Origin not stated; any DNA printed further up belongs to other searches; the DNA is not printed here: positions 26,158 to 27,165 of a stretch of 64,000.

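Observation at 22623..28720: Nine-gene translationally coupled operon: ECF sigma, RsrA-like anti-sigma, DUF92, lipoprotein, GGR-like flavoprotein, flavin reductase, methyltransferase, SRPBCC, lone KAS-II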

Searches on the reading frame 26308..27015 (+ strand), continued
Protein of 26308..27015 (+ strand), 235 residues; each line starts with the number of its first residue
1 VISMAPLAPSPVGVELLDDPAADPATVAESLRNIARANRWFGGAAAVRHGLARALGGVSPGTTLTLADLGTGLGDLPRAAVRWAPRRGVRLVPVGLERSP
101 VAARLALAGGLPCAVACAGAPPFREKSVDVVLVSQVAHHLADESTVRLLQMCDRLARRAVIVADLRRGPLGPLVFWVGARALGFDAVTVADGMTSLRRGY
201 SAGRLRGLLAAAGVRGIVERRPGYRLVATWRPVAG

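Call 30: find_encoding_contigs(protein=P0131, flank=10000, max_places=2)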
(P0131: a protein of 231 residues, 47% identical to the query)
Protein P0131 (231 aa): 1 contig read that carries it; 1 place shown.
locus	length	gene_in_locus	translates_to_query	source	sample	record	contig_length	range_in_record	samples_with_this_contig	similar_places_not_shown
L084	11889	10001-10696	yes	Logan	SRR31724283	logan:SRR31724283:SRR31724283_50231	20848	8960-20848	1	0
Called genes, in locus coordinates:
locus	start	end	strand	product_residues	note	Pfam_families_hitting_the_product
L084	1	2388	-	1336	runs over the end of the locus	-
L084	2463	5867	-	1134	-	PF13620:CarboxypepD_reg, PF13715:CarbopepD_reg_2, PF07715:Plug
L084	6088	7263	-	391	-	PF00557:Peptidase_M24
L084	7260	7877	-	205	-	-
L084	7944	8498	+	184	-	PF04542:Sigma70_r2, PF22029:PhyR_sigma2, PF08281:Sigma70_r4_2, PF04545:Sigma70_r4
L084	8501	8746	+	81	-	PF13490:zf-HC2 (weak)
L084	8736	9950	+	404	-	PF00890:FAD_binding_2 (weak), PF01134:GIDA (weak), PF01266:DAO, PF01494:FAD_binding_3, PF04820:Trp_halogenase (faint), PF05834:Lycopene_cycl (faint), PF07992:Pyr_redox_2 (weak), PF13450:NAD_binding_8 (weak), +1 more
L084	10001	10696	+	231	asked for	PF08241:Methyltransf_11, PF13649:Methyltransf_25 (weak)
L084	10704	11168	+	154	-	-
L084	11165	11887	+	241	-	?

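Call 31: find_encoding_contigs(protein=P0288, flank=10000, max_places=2)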
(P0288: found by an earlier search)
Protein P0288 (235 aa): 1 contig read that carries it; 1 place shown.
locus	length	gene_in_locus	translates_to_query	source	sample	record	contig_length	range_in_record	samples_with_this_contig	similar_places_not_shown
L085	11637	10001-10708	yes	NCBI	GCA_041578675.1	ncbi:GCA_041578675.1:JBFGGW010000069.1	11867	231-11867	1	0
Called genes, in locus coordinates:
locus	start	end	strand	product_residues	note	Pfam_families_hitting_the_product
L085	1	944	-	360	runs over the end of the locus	-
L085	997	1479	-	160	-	PF14534:DUF4440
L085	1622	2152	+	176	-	-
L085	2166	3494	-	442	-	PF01244:Peptidase_M19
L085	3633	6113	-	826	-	PF04055:Radical_SAM, PF01209:Ubie_methyltran, PF06325:PrmA (weak), PF13489:Methyltransf_23 (weak), PF13847:Methyltransf_31, PF08241:Methyltransf_11, PF08242:Methyltransf_12, PF13649:Methyltransf_25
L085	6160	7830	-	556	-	PF02776:TPP_enzyme_N, PF00205:TPP_enzyme_M, PF02775:TPP_enzyme_C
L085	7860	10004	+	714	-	PF01266:DAO (faint), PF01494:FAD_binding_3, PF13450:NAD_binding_8 (weak)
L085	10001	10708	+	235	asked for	PF01209:Ubie_methyltran (faint), PF13847:Methyltransf_31 (weak), PF08241:Methyltransf_11, PF08242:Methyltransf_12 (weak), PF13649:Methyltransf_25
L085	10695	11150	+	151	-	PF10604:Polyketide_cyc2 (faint), PF03364:Polyketide_cyc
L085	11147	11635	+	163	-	?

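Call 32: find_encoding_contigs(protein=P0287, flank=10000, max_places=2)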
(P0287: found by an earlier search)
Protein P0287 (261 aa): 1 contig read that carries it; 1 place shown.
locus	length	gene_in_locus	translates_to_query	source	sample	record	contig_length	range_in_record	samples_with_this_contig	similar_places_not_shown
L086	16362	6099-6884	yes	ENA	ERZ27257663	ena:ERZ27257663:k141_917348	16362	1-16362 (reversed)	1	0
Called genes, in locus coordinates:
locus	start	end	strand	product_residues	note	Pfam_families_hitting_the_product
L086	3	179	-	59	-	?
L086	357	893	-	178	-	PF01625:PMSR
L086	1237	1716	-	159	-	PF00710:Asparaginase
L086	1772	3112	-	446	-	-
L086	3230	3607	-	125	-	PF00903:Glyoxalase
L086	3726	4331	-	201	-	PF00072:Response_reg, PF00196:GerE, PF04545:Sigma70_r4 (weak), PF08281:Sigma70_r4_2 (weak)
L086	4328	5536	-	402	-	PF07730:HisKA_3, PF02518:HATPase_c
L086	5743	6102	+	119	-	-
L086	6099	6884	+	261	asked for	PF13489:Methyltransf_23 (weak), PF13847:Methyltransf_31 (weak), PF08241:Methyltransf_11, PF08242:Methyltransf_12 (faint), PF13649:Methyltransf_25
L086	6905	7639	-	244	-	PF00775:Dioxygenase_C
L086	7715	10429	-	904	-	PF00069:Pkinase, PF07714:PK_Tyr_Ser-Thr, PF03109:ABC1, PF24885:TPR_NPHP3, PF13424:TPR_12, PF13424:TPR_12, PF13374:TPR_10, PF13424:TPR_12, +11 more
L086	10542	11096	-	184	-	-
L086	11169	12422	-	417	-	PF03600:CitMHS, PF07158:MatC_N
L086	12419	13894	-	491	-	PF00501:AMP-binding, PF13193:AMP-binding_C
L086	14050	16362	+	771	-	?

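Call 33: find_encoding_contigs(protein=P0132, flank=10000, max_places=2)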
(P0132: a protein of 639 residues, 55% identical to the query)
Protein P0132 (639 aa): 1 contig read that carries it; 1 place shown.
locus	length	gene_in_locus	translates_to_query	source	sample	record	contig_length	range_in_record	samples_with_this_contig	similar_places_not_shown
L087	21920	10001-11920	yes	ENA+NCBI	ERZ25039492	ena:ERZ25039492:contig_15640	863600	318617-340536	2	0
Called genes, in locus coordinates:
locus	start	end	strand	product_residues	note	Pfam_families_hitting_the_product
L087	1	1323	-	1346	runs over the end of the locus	-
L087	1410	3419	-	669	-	-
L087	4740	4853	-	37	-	-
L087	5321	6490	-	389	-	PF00557:Peptidase_M24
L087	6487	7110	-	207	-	-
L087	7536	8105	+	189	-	PF04542:Sigma70_r2, PF08281:Sigma70_r4_2, PF04545:Sigma70_r4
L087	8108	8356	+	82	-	PF13490:zf-HC2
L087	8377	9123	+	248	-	PF01940:DUF92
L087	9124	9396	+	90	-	PF01494:FAD_binding_3, PF01266:DAO (weak), PF13450:NAD_binding_8 (weak)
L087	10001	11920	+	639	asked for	PF01613:Flavin_Reduct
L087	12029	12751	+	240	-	-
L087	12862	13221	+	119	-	PF02801:Ketoacyl-synt_C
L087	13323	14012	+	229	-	PF00230:MIP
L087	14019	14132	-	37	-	-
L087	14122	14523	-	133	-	PF01578:Cytochrom_C_asm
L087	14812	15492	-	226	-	PF01061:ABC2_membrane (weak), PF03379:CcmB, PF12679:ABC2_membrane_2 (faint), PF12730:ABC2_membrane_4 (weak), PF12698:ABC2_membrane_3 (weak)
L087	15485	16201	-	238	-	PF00005:ABC_tran, PF13304:AAA_21 (weak)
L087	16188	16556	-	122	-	PF00072:Response_reg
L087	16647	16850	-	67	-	PF01740:STAS (weak), PF13466:STAS_2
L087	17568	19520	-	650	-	PF02705:K_trans, PF22776:K_trans_C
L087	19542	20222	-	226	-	PF13462:Thioredoxin_4, PF01323:DSBA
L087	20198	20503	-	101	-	-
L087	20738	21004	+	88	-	-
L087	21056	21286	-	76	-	-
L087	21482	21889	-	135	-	PF02566:OsmC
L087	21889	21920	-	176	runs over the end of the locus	PF01066:CDP-OH_P_transf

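Call 34: search_protein_families(library=pfam, proteins=[L085:7860-10004:+, L084:10704-11168:+, L086:5743-6102:+], max_evalue=0.01)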
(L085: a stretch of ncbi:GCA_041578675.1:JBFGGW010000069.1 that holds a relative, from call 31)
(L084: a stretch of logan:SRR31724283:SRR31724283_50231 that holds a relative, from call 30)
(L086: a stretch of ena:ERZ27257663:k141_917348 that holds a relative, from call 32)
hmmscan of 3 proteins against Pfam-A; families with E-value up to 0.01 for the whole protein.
L085:7860-10004:+ (714 aa): 7 families
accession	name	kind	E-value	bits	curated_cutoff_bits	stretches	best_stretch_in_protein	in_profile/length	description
PF01494.25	FAD_binding_3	-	2.1e-22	80.3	22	1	318-651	3-340/349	FAD binding domain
PF01266.30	DAO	-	4.2e-08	33.5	27.9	1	318-349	1-32/353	FAD dependent oxidoreductase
PF13450.12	NAD_binding_8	-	3.3e-06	27.7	21.9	1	321-349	1-29/68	NAD(P)-binding Rossmann-like domain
PF05834.18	Lycopene_cycl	-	4.2e-05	23.2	23.4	0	318-482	1-144/380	Lycopene cyclase protein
PF00890.30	FAD_binding_2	-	0.0017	18.1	20.4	1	318-348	1-31/414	FAD binding domain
PF01946.23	Thi4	-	0.0021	17.8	26.2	1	316-348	17-50/235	Thi4 family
PF07992.20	Pyr_redox_2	-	0.005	16.7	26.1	1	318-349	2-34/291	Pyridine nucleotide-disulphide oxidoreductase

L084:10704-11168:+ (154 aa): 2 families
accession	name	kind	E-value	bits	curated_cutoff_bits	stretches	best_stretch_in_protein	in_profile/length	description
PF10604.15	Polyketide_cyc2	-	2.1e-05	25.3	27.4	1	6-151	7-142/142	Polyketide cyclase / dehydrase and lipid transport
PF03364.25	Polyketide_cyc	-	9.7e-05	23.1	23.4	1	9-124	1-109/126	Polyketide cyclase / dehydrase and lipid transport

L086:5743-6102:+ (119 aa): 0 families

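Call 37: search_solved_structures(query=A4, max_evalue=0.01)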
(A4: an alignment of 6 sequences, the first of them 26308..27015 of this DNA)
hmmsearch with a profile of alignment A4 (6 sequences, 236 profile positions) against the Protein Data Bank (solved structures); distinct sequences matched with E-value up to 0.01: 6.
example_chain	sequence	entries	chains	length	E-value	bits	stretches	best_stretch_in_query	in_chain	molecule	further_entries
3bus_A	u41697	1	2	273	2e-05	27.2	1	66-165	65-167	Methyltransferase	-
5gm1_A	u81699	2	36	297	7.1e-05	25.4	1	57-144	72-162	O-methylransferase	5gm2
1xxl_A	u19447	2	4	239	0.00012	24.7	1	48-151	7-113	YcgJ protein | ycgJ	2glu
9w6x_A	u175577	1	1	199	0.00068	22.2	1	66-157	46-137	YtkW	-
1vlm_A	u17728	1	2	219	0.0021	20.6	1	93-143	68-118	SAM-dependent methyltransferase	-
3dh0_A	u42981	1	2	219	0.0092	18.5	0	54-157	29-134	SAM dependent methyltransferase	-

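Call 40: search_protein_families(library=ncbifam, proteins=[L001:12453-13136:+, L085:7860-10004:+], max_evalue=0.1)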
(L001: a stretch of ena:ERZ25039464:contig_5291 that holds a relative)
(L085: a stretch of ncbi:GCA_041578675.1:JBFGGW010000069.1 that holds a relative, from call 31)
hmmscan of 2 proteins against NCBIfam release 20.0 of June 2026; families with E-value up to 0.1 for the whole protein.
L001:12453-13136:+ (227 aa): 4 families
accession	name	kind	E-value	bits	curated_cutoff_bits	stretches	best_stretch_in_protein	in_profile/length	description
TIGR00861.1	MIP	subfamily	8.1e-46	156.6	171.25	1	10-216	1-224/224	MIP family channel protein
NF003838.0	PRK05420.1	equivalog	1.9e-30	106.1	256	1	5-219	2-226/231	aquaporin Z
NF045553.1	AquGlycerPorinGla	equivalog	3.9e-10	39.4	400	1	8-105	9-109/290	aquaglyceroporin Gla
NF043012.1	LacAcidTportLarD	equivalog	8.2e-08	32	390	1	8-217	4-232/237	D/L-lactic acid transporter LarD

L085:7860-10004:+ (714 aa): 109 families (the best 25 are shown)
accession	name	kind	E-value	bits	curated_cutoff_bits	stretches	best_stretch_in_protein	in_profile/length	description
TIGR02032.1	GG-red-SF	subfamily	2e-43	149.2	158.8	1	317-626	1-295/297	geranylgeranyl reductase family protein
NF049967.1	QhpG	equivalog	7.5e-27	94.3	240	1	320-633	2-291/423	flavin-dependent monooxygenase QhpG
TIGR02023.1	BchP-ChlP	subfamily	7.1e-22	77.9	343.3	2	318-491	2-165/388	geranylgeranyl diphosphate reductase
NF033113.0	halo_ClmS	equivalog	8.3e-21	74.1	900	1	319-625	5-318/570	chloramphenicol-biosynthetic FADH2-dependent halogenase CmlS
NF004829.0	PRK06183.1-3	subfamily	7.8e-20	71.1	390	2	313-490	5-184/520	bifunctional 3-(3-hydroxy-phenyl)propionate/3-hydroxycinnamic acid hydroxylase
NF045655.1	MkRedMenJ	equivalog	4.3e-18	65.4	700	2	314-489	2-168/406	menaquinone reductase MenJ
NF041160.1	DGGPL_Thplmales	equivalog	2e-16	59.9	780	1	316-656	3-338/396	digeranylgeranylglycerophospholipid reductase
TIGR01988.1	Ubi-OHases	subfamily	5.1e-16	58.5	224.65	1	318-651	1-337/387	ubiquinone biosynthesis hydroxylase, UbiH/UbiF/VisC/COQ6 family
NF041080.1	DGGGPL_reductase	equivalog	1e-15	57.5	580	1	316-654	1-337/447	digeranylgeranylglycerophospholipid reductase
NF038171.1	maturase_LodB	equivalog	8.1e-14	51.5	400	1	318-635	1-318/361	lysine-epsilon-oxidase maturase LodB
NF006593.0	PRK09126.1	equivalog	1.9e-13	50.1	420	2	466-679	153-368/393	5-demethoxyubiquinol-8 5-hydroxylase UbiM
NF005691.0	PRK07494.1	equivalog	4e-13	48.7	459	1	314-651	6-337/404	UbiH/UbiF family hydroxylase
NF004780.0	PRK06126.1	subfamily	1.3e-12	46.8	445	2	424-650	130-359/552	hypothetical protein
NF004831.0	PRK06183.1-5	equivalog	1.7e-12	46.6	546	2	312-494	4-184/568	bifunctional 3-(3-hydroxy-phenyl)propionate/3-hydroxycinnamic acid hydroxylase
TIGR02028.1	ChlP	equivalog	9.8e-12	44.3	505.3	2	320-489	4-168/398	geranylgeranyl reductase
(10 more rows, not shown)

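Call 43: find_homologous_proteins(query=P0148)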
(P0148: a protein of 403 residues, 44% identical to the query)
Query P0148 (403 aa): 815 proteins with E <= 0.001 among 8000 candidates; the best 120 are listed.
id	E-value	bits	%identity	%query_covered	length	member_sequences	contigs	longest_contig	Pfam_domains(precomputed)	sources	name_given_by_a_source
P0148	7.0e-262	886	100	100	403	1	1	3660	PF13847.13,PF13649.13,PF03364.26,PF01209.25,PF08241.19,PF08242.19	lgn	-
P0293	1.5e-210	717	81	99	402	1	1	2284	PF13847.13,PF13649.13,PF03364.26,PF08241.19,PF08242.19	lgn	-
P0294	3.2e-188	643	72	100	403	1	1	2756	PF13489.13,PF13649.13,PF03364.26,PF08241.19,PF08242.19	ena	-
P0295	8.2e-134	464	57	99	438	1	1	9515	PF13489.13,PF13649.13,PF03364.26,PF10604.16,PF08241.19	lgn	-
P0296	1.1e-129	451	57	98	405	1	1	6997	PF13649.13,PF03364.26,PF08241.19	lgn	-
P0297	8.4e-128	445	56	99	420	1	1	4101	PF13847.13,PF13649.13,PF03364.26,PF08241.19,PF08242.19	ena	-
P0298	1.8e-127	443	55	98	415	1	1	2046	PF13649.13,PF03364.26,PF08241.19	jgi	jgi:SAM-dependent methyltransferase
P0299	8.1e-127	441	55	98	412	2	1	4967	PF13649.13,PF03364.26,PF10604.16,PF08241.19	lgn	-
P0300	1.3e-126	441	56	98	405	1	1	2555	PF13649.13,PF03364.26,PF08241.19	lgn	-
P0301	1.7e-126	440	55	97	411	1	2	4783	PF13649.13,PF03364.26,PF10604.16,PF08241.19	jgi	jgi:SAM-dependent methyltransferase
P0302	2.1e-126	440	56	96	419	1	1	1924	PF13489.13,PF13649.13,PF03364.26,PF08241.19,PF08242.19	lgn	-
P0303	2.7e-126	440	56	100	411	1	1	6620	PF13649.13,PF03364.26,PF10604.16,PF08241.19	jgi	jgi:SAM-dependent methyltransferase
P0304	3.1e-126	439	56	96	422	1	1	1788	PF13847.13,PF13489.13,PF13649.13,PF03364.26,PF08241.19,PF08242.19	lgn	-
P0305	4.5e-126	439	57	99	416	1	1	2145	PF13847.13,PF13649.13,PF03364.26,PF08241.19,PF08242.19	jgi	jgi:hypothetical protein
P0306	8.7e-126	438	57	95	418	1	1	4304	PF13847.13,PF13649.13,PF03364.26,PF08241.19,PF08242.19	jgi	-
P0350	1.1e-108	382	53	96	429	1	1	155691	PF13649.13,PF03364.26,PF08241.19,PF08242.19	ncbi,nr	ncbi:MAG TPA: methyltransferase domain-containing protein [Gemmatimonadaceae bacterium]|nr:methyltra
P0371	1.8e-68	249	57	57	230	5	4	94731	PF13649.13,PF08241.19,PF08242.19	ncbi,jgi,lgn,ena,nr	ncbi:MAG TPA: methyltransferase domain-containing protein [Gemmatimonadaceae bacterium]|nr:methyltra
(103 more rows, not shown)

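Call 44: find_encoding_contigs(protein=P0350, flank=10000, max_places=1)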
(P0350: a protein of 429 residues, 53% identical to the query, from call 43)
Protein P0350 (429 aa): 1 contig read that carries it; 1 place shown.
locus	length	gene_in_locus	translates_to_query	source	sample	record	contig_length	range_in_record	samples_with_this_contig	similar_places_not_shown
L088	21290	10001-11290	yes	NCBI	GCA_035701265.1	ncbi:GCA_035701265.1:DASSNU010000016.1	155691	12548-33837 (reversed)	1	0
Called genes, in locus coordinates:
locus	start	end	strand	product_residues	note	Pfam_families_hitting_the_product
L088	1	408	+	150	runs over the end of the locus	PF07963:N_methyl (weak)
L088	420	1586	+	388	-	-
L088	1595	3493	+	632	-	PF14341:PilX_N (weak)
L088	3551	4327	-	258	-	PF13620:CarboxypepD_reg, PF14686:fn3_3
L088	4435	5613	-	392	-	PF00557:Peptidase_M24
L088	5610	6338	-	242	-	-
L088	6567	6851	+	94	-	PF13490:zf-HC2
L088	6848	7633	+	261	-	PF01940:DUF92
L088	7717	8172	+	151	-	-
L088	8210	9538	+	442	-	PF01266:DAO (faint), PF01494:FAD_binding_3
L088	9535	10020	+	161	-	PF01613:Flavin_Reduct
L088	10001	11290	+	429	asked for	PF08241:Methyltransf_11, PF08242:Methyltransf_12 (weak), PF13649:Methyltransf_25, PF03364:Polyketide_cyc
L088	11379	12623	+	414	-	PF00109:ketoacyl-synt, PF02801:Ketoacyl-synt_C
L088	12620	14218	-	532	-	PF01368:DHH (faint)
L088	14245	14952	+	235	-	PF00230:MIP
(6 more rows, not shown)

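Call 45: find_encoding_contigs(protein=P0371, flank=10000, max_places=1)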
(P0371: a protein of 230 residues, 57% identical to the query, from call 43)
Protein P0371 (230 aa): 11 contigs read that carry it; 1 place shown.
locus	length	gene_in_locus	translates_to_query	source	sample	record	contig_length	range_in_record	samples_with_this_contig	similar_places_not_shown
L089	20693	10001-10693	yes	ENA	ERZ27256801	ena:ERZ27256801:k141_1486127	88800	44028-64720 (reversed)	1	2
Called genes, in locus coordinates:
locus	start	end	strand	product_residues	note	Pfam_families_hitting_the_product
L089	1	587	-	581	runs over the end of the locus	PF00528:BPD_transp_1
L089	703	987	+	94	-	-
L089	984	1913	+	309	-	PF02628:COX15-CtaA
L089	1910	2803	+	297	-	PF01040:UbiA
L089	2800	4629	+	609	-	PF00664:ABC_membrane, PF02463:SMC_N (faint), PF00005:ABC_tran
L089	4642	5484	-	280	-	PF13620:CarboxypepD_reg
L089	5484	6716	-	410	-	PF00557:Peptidase_M24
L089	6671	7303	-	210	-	-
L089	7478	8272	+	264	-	PF01940:DUF92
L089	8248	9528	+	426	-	PF00890:FAD_binding_2 (faint), PF01134:GIDA (faint), PF01266:DAO (weak), PF01494:FAD_binding_3, PF04820:Trp_halogenase (faint), PF07992:Pyr_redox_2 (weak), PF12831:FAD_oxidored, PF13450:NAD_binding_8 (faint)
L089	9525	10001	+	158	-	PF01613:Flavin_Reduct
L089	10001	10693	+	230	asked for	PF08241:Methyltransf_11, PF08242:Methyltransf_12 (weak), PF13649:Methyltransf_25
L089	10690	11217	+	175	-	PF03364:Polyketide_cyc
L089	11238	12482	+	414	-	PF00109:ketoacyl-synt, PF02801:Ketoacyl-synt_C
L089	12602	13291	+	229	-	PF00230:MIP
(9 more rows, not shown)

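Call 47: search_dna_similar(query=window:26308-27015:+, collection=plasmids, mode=protein, max_evalue=1e-8, max_rows=30)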
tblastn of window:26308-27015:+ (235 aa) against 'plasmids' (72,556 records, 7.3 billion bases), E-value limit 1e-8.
Records with a match: 2; places in all: 2; records where one place covers at least 80% of the query: 1.
Best place of each record, by identity: <60% 2.
By first word of the organism name: Novosphingobium 2.
By predicted mobility (MOB-suite, as given by PLSDB): non-mobilizable 1; conjugative 1.
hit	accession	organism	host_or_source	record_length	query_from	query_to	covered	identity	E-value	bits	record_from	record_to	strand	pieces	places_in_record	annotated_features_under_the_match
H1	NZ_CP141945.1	Novosphingobium sp. RL4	Rheum palmatum L.,Single ...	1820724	15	193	76%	34.4%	7e-11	69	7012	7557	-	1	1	none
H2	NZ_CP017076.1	Novosphingobium resinovorum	single cell,soil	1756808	3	193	81%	30.4%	2e-11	71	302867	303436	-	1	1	none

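Call 48: get_annotated_region(hit=H2, flank=8000)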
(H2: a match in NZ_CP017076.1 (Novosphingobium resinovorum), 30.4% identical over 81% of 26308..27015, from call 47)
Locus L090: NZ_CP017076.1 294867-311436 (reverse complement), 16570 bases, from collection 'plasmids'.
description: Novosphingobium resinovorum strain SA1 plasmid pSA1
organism: Novosphingobium resinovorum (NCBI taxid 158500)
taxonomy: Bacteria; Pseudomonadota; Alphaproteobacteria; Sphingomonadales; Sphingomonadaceae; Novosphingobium; Novosphingobium resinovorum
host: -; source: single cell,soil; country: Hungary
typing (MOB-suite, as given by PLSDB): conjugative; relaxase MOBP; mating-pair formation MPF_T
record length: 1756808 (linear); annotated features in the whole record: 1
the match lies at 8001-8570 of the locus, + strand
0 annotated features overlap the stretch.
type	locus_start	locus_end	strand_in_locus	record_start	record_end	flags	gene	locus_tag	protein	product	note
